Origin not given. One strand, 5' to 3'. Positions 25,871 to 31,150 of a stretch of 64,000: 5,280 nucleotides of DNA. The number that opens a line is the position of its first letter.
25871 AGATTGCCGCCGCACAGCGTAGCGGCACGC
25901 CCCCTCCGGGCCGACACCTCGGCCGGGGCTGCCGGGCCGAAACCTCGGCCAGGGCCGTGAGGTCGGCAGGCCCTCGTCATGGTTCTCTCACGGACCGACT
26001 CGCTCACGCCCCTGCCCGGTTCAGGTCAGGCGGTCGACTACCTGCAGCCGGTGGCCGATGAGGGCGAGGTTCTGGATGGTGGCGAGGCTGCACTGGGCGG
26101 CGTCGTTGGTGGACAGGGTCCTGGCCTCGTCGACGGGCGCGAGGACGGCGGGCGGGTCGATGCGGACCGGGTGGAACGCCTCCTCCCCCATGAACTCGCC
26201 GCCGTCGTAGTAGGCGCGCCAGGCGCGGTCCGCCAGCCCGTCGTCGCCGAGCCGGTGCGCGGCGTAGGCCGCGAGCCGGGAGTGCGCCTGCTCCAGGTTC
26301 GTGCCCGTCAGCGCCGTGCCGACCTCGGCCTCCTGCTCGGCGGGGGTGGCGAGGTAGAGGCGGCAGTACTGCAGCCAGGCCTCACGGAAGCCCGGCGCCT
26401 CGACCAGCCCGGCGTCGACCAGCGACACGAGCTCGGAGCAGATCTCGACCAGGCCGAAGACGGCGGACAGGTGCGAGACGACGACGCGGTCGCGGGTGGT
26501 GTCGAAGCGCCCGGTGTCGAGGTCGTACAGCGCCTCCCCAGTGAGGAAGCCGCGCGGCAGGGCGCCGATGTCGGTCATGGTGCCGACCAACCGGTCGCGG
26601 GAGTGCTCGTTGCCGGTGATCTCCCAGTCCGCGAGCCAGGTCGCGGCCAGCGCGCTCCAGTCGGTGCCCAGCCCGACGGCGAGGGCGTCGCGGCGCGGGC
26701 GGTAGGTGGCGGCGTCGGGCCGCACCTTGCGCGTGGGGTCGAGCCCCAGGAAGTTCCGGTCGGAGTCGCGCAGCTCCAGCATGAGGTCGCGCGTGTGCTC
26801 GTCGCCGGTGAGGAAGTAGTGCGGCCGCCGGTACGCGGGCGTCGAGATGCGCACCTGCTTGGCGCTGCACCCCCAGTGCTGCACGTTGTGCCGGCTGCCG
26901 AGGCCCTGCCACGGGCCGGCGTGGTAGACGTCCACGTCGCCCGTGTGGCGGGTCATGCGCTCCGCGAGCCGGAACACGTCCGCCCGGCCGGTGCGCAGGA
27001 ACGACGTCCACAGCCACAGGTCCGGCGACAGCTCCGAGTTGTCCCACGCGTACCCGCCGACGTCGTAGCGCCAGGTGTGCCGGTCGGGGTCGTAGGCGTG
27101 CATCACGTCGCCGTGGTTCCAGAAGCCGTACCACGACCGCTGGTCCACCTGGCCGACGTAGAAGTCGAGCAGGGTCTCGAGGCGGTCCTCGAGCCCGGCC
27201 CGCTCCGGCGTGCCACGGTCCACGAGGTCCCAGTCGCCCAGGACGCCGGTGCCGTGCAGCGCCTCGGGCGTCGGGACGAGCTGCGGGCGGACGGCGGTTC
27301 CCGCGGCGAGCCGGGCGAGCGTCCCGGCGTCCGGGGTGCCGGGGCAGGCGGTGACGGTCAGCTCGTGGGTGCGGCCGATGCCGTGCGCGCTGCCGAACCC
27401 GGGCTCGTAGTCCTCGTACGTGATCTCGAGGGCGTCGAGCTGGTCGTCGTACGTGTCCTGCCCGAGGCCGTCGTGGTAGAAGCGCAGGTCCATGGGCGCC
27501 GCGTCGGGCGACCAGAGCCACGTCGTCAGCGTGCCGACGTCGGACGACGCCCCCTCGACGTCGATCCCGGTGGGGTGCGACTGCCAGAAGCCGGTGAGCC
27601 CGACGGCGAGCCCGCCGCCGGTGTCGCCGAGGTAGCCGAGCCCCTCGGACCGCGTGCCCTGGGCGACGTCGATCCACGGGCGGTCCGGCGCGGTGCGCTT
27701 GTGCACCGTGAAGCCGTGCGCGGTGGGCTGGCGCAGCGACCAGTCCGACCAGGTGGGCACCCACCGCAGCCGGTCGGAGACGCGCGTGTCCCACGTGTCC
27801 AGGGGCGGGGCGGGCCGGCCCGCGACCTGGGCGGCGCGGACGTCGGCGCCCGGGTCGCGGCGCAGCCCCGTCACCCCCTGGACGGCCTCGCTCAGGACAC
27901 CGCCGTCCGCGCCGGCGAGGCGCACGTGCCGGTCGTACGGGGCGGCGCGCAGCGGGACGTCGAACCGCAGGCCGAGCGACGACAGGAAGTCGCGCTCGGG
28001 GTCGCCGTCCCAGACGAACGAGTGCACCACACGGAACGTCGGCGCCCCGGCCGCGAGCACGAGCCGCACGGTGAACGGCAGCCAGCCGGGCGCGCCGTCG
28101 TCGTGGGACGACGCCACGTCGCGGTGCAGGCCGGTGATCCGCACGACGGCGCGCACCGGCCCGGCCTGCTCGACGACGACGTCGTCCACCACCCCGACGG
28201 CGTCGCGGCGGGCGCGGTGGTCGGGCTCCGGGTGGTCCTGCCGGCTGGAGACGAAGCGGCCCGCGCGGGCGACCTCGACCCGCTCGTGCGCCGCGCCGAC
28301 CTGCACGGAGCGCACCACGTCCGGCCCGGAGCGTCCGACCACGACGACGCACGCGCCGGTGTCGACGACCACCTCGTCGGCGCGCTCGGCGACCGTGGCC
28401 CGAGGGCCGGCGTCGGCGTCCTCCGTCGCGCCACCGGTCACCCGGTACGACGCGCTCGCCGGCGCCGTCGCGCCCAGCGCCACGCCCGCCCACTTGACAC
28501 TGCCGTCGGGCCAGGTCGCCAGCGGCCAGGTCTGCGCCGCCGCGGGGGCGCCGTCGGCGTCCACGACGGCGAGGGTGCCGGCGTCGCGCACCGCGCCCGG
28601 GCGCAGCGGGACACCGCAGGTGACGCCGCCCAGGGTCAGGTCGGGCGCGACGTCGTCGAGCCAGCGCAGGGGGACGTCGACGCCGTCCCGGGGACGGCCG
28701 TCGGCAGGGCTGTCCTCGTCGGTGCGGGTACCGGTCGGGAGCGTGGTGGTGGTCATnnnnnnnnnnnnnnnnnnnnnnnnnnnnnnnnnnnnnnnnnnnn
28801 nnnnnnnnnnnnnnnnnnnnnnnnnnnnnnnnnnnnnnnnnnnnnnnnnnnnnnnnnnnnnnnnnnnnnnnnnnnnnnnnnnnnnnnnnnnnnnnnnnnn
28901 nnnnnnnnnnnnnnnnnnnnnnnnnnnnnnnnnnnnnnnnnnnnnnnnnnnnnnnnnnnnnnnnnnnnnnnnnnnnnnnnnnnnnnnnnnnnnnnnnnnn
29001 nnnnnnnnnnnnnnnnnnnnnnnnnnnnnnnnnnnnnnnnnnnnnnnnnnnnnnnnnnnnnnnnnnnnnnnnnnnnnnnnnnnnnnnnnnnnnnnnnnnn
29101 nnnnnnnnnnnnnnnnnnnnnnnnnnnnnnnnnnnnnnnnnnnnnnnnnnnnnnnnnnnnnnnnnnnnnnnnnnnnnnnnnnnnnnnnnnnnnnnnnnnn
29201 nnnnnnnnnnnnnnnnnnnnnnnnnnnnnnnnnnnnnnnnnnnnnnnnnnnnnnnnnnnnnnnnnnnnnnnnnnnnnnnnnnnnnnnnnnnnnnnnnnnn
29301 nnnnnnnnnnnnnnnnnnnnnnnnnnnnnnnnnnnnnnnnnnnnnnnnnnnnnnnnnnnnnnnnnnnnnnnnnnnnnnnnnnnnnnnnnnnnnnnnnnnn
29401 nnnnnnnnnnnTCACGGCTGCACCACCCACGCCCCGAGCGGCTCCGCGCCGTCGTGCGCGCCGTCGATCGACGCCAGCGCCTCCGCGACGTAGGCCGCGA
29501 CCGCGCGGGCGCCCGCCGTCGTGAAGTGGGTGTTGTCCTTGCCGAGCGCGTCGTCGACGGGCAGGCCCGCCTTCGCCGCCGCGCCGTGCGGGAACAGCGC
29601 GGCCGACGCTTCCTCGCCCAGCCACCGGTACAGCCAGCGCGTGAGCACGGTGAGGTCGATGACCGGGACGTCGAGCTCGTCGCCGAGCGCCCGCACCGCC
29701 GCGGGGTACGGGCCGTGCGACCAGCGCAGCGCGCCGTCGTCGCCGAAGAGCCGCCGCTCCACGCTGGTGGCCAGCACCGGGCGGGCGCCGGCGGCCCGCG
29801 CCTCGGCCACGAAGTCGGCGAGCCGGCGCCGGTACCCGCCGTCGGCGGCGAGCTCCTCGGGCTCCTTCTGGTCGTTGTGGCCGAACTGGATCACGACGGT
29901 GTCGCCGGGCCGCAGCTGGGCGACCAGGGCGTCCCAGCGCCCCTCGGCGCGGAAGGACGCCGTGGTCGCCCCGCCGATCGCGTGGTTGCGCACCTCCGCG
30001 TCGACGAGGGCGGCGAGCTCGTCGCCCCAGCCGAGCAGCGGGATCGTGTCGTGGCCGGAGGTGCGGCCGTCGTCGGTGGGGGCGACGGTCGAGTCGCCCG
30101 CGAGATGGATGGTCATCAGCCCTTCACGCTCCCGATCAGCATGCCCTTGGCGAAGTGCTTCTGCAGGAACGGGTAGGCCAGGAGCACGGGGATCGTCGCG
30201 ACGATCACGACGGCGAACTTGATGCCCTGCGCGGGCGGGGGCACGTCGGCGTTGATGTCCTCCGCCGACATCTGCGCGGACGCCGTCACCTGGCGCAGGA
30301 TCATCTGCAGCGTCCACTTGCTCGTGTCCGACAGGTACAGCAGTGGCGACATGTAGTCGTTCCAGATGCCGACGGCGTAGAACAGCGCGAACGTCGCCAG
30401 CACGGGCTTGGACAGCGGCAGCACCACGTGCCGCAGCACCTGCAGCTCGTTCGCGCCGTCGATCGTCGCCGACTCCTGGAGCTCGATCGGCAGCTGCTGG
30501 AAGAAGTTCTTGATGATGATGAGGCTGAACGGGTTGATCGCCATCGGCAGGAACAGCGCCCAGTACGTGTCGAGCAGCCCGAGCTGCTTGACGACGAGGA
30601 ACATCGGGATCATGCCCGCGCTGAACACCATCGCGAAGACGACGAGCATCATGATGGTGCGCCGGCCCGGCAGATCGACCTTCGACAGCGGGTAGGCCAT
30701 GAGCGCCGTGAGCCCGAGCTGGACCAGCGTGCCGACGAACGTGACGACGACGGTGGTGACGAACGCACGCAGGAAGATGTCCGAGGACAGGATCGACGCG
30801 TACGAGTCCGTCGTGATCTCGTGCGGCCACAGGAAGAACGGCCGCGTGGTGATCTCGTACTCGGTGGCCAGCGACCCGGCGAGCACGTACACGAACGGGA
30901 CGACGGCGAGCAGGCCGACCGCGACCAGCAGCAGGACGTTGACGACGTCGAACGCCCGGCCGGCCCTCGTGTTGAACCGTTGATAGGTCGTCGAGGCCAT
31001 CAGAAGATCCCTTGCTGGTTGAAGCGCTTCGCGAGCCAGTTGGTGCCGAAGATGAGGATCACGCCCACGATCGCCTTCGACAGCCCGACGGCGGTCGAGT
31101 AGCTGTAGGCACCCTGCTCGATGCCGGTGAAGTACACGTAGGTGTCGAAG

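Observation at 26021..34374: Bacillus yes/yet-type rhamnogalacturonan-like utilisation operon in a high-GC actinobacterium, lacking a cis-encoded regulator and ATPase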

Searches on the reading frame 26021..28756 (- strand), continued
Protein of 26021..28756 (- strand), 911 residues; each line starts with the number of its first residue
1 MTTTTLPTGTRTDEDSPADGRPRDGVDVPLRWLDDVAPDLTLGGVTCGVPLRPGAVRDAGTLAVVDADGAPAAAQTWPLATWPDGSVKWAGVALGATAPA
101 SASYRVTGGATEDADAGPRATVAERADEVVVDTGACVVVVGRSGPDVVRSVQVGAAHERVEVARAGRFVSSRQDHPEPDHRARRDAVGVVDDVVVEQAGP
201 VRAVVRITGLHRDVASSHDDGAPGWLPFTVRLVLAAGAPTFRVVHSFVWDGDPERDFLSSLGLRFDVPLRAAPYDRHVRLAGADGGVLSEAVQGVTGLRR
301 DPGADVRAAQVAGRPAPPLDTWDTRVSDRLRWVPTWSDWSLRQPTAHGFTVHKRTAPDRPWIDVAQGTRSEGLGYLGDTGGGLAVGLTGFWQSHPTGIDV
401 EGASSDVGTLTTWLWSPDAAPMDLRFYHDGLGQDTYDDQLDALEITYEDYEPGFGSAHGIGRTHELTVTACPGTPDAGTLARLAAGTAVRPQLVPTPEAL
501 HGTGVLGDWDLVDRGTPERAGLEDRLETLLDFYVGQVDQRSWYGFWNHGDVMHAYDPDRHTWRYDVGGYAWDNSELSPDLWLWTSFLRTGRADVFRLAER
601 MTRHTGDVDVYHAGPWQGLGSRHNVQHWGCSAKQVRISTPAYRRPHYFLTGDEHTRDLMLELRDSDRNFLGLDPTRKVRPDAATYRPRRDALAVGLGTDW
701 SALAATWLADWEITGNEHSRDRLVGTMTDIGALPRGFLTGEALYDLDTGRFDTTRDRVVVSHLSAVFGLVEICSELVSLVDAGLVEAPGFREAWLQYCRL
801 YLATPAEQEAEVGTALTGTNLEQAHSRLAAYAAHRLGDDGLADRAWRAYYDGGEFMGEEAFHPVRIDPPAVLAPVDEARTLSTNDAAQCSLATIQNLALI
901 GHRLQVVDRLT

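Call 27: find_encoding_contigs(protein=P0001, flank=10000, max_places=2)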
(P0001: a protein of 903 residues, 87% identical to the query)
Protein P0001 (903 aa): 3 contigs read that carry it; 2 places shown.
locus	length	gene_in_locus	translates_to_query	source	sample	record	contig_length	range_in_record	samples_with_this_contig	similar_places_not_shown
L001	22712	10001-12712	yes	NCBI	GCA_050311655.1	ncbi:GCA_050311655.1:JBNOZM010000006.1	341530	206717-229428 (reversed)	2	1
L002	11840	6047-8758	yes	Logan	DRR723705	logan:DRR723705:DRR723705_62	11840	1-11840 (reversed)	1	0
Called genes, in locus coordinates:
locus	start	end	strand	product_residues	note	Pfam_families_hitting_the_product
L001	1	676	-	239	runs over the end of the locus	PF04973:NMN_transporter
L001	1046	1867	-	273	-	PF00440:TetR_N, PF17754:TetR_C_14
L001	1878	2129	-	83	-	-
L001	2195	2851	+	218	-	PF01323:DSBA (weak), PF22234:Rv2466c-like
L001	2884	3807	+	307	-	PF00296:Bac_luciferase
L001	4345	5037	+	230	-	PF04854:DUF624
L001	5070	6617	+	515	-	-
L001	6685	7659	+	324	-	PF00528:BPD_transp_1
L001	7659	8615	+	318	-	PF00528:BPD_transp_1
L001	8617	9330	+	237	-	PF00657:Lipase_GDSL, PF13472:Lipase_GDSL_2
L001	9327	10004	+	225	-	PF09224:DUF1961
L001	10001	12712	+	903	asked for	PF19501:PcRGLX_1st, PF21345:PcRGLX_2nd, PF21346:PcRGLX_3rd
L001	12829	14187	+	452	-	PF00860:Xan_ur_permease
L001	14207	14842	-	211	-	PF13399:LytR_C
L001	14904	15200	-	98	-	PF23719:VapB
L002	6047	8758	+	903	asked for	PF19501:PcRGLX_1st, PF21345:PcRGLX_2nd, PF21346:PcRGLX_3rd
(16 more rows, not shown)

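Call 28: find_encoding_contigs(protein=P0070, flank=10000, max_places=1)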
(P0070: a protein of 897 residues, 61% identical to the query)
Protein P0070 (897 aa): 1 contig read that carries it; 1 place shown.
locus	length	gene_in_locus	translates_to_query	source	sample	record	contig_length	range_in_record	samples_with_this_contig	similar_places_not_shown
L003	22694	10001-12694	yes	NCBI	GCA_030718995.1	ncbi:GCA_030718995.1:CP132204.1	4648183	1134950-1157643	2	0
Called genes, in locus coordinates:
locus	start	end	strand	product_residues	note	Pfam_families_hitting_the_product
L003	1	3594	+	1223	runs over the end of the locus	PF00289:Biotin_carb_N, PF02786:CPSase_L_D2, PF02785:Biotin_carb_C, PF02626:CT_A_B, PF02682:CT_C_D, PF00364:Biotin_lipoyl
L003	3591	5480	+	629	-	PF01425:Amidase, PF21986:AH_C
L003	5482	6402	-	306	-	PF02826:2-Hacid_dh_C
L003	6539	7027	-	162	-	-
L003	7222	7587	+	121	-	PF00903:Glyoxalase, PF18029:Glyoxalase_6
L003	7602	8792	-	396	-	PF07690:MFS_1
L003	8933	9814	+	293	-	PF13560:HTH_31, PF01381:HTH_3, PF17765:MLTR_LBD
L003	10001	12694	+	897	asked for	PF19501:PcRGLX_1st, PF21345:PcRGLX_2nd, PF21346:PcRGLX_3rd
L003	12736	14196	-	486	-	PF00375:SDF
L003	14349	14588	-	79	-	-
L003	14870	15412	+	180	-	-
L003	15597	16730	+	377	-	PF00069:Pkinase, PF01636:APH (faint), PF07714:PK_Tyr_Ser-Thr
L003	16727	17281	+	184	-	-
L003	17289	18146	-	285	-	-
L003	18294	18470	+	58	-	PF05532:CsbD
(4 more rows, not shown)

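Call 29: find_encoding_contigs(protein=P0022, flank=10000, max_places=1)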
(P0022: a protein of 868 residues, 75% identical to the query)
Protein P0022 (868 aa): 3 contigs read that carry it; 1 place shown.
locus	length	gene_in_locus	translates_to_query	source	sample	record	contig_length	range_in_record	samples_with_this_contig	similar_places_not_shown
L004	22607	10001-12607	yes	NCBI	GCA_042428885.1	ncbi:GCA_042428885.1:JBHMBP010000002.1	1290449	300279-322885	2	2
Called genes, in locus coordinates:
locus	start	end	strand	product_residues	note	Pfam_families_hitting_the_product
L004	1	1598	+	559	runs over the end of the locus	PF01547:SBP_bac_1, PF13416:SBP_bac_8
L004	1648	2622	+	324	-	PF00528:BPD_transp_1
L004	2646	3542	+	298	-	PF00528:BPD_transp_1 (weak)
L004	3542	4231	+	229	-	-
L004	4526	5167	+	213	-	PF04854:DUF624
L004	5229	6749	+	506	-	PF13416:SBP_bac_8 (weak)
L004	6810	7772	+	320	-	PF00528:BPD_transp_1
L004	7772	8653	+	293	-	PF00528:BPD_transp_1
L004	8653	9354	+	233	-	PF00657:Lipase_GDSL (weak), PF13472:Lipase_GDSL_2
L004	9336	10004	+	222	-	PF09224:DUF1961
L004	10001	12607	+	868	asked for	PF19501:PcRGLX_1st, PF21345:PcRGLX_2nd, PF21346:PcRGLX_3rd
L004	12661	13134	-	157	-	PF00011:HSP20, PF17886:ArsA_HSP20 (weak)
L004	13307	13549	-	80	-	-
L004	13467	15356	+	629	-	PF04536:TPM_phosphatase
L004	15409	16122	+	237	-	PF04012:PspA_IM30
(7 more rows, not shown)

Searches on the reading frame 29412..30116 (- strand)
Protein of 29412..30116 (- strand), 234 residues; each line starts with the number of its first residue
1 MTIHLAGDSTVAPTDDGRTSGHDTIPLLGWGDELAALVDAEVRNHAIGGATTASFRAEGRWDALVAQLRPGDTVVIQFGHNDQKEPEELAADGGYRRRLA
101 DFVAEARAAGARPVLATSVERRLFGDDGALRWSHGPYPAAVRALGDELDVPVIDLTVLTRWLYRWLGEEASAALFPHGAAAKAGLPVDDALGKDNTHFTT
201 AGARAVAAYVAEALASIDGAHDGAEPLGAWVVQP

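Call 6: search_protein_families(library=pfam, proteins=[window:29412-30116:-], max_evalue=0.01)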
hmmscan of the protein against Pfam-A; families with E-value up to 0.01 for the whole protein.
window:29412-30116:- (234 aa): 3 families
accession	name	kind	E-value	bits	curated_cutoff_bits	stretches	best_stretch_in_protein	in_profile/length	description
PF13472.12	Lipase_GDSL_2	-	1.6e-19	71.6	32.9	1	7-205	3-178/178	GDSL-like Lipase/Acylhydrolase family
PF00657.28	Lipase_GDSL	-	1.8e-07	31.9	23.6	1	5-209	3-207/208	GDSL-like Lipase/Acylhydrolase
PF04311.20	DUF459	-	0.00058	19.7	27.2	0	61-112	51-110/197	Protein of unknown function (DUF459)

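Call 7: search_protein_families(library=ncbifam, proteins=[window:29412-30116:-], max_evalue=0.01)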
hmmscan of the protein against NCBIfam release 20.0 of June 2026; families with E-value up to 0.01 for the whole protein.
window:29412-30116:- (234 aa): 1 family
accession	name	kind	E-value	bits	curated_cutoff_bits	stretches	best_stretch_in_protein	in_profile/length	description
NF041897.1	pecacetest_PaeY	equivalog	1.2e-07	30.7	1000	1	3-85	277-357/549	pectin acetylesterase PaeY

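Call 14: search_solved_structures(query=window:29412-30116:-, max_evalue=0.01)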
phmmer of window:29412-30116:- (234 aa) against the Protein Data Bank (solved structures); distinct sequences matched with E-value up to 0.01: 3.
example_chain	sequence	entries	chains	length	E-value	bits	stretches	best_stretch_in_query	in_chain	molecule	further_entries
2o14_A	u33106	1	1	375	1.2e-15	61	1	2-185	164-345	Hypothetical protein yxiM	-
1deo_A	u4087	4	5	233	8.7e-11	45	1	2-83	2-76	RHAMNOGALACTURONAN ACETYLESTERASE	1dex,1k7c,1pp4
3c1u_A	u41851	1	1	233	1.3e-10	44.5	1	2-83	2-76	Rhamnogalacturonan acetylesterase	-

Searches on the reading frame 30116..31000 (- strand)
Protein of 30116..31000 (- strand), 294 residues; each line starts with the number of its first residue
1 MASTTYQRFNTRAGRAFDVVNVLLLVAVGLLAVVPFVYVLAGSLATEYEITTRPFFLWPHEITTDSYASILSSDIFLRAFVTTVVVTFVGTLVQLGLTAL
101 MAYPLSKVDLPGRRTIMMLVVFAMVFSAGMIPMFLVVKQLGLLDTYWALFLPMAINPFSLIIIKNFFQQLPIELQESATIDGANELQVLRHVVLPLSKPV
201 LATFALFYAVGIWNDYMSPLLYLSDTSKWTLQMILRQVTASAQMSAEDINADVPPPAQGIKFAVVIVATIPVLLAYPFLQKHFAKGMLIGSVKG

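Call 6: search_protein_families(library=pfam, proteins=[window:30116-31000:-], max_evalue=0.01)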
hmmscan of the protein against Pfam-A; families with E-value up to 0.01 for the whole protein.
window:30116-31000:- (294 aa): 1 family
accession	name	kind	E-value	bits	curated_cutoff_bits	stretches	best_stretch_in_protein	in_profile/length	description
PF00528.27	BPD_transp_1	-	6.6e-17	62.3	26.4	1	99-287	6-182/184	Binding-protein-dependent transport system inner membrane component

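Call 7: search_protein_families(library=ncbifam, proteins=[window:30116-31000:-], max_evalue=0.01)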
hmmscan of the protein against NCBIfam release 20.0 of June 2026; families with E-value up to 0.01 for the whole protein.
window:30116-31000:- (294 aa): 12 families
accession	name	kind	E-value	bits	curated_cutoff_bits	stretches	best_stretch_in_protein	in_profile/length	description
NF040932.1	ABC_arch_GlcU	equivalog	3.3e-23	82.7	340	1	20-288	4-265/272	glucose ABC transporter permease GlcU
NF008210.0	PRK10973.1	equivalog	8.3e-19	68.3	297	1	17-287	8-276/281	sn-glycerol-3-phosphate ABC transporter permease UgpE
NF008231.0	PRK10998.1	equivalog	4e-11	43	261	1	77-294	82-296/296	maltose ABC transporter permease MalG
NF007047.0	PRK09500.1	equivalog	2.2e-08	34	326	1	58-206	39-191/257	spermidine/putrescine ABC transporter permease PotC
TIGR01581.1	Mo_ABC_porter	hypoth_equivalog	7.1e-08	32.2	210.3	1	66-204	9-164/225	ABC transporter permease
TIGR02139.1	permease_CysT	equivalog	3.5e-07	30.1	246.1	1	58-212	30-201/265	sulfate ABC transporter permease subunit CysT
NF011624.0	PRK15050.1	equivalog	7e-07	28.6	247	1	131-216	153-233/297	2-aminoethylphosphonate ABC transporter permease subunit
TIGR02141.1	modB_ABC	equivalog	5.4e-05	22.9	182.6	1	84-208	4-145/208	molybdate ABC transporter permease subunit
NF008208.0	PRK10971.1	equivalog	0.00013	21.6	415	1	62-207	42-204/277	sulfate/thiosulfate ABC transporter permease CysT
NF007852.0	PRK10561.1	equivalog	0.0006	19.7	335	0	165-201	179-215/295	sn-glycerol-3-phosphate ABC transporter permease UgpA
TIGR03226.1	PhnU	equivalog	0.00089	18.8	283.45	1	163-216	198-251/311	2-aminoethylphosphonate ABC transporter permease subunit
TIGR03255.1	PhnV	equivalog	0.0021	17.8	358.7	0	155-210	152-208/270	2-aminoethylphosphonate ABC transport system, membrane component PhnV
